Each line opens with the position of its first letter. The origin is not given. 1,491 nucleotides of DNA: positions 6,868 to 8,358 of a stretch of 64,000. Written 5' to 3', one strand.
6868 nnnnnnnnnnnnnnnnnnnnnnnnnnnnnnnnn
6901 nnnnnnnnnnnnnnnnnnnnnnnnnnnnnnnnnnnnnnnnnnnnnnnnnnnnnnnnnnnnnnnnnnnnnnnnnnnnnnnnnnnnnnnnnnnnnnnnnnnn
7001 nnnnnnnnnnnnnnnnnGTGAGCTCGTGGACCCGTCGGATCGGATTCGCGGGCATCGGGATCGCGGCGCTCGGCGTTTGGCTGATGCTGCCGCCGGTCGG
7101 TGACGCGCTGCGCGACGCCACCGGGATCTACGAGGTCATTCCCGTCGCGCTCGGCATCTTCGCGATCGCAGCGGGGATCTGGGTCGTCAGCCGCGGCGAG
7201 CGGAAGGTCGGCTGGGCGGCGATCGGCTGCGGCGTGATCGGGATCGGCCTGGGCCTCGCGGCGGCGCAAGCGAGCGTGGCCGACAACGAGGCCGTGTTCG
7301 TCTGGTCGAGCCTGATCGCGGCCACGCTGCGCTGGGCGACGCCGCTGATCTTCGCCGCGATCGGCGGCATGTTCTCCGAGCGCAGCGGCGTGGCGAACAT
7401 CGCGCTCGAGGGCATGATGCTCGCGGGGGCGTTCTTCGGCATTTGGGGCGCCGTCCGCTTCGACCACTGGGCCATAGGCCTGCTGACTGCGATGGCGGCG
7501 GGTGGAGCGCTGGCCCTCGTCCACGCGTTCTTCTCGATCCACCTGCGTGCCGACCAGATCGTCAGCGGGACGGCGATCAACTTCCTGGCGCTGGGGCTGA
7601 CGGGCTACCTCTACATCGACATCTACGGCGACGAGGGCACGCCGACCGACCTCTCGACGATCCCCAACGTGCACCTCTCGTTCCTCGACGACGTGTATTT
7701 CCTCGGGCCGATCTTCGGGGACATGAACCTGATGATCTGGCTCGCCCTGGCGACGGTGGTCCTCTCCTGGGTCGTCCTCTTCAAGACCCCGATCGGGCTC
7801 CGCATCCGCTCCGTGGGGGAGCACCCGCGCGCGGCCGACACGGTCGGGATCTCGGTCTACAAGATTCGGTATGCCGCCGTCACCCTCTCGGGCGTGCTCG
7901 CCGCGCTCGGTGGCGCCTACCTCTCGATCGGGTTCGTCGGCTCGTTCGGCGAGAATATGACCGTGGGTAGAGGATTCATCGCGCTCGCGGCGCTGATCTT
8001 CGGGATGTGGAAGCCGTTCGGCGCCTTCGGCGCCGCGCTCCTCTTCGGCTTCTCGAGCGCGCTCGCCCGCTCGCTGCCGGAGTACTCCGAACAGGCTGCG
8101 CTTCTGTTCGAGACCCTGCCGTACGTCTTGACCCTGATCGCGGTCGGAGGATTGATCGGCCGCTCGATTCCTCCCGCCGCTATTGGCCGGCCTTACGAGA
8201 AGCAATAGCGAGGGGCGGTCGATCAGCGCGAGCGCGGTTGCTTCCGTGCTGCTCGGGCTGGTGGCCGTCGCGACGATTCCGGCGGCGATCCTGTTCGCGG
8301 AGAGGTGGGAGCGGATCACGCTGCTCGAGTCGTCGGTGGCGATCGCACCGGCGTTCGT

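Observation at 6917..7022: Each cassette is bracketed by RTGA(G): upstream stop on the left, downstream start on the right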

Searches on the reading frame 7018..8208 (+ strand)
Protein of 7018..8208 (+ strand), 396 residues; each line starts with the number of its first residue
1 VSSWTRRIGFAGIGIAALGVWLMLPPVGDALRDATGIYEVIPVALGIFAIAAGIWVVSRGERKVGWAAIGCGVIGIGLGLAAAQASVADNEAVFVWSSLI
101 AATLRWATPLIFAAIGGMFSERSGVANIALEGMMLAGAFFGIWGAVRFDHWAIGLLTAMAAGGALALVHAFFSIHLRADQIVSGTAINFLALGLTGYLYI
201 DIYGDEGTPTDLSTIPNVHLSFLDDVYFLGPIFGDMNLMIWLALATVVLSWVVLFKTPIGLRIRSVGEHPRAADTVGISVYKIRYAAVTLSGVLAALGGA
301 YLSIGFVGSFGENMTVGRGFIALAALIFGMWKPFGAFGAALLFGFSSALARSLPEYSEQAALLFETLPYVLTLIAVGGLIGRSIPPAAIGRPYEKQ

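Call 15: search_protein_families(library=pfam, proteins=[window:7018-8208:+])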
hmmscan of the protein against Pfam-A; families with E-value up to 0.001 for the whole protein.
window:7018-8208:+ (396 aa): 1 family
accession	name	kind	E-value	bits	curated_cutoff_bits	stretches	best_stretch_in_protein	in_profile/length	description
PF02653.21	BPD_transp_2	-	5.4e-42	144.2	26.8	1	100-374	2-267/269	Branched-chain amino acid transport system / permease component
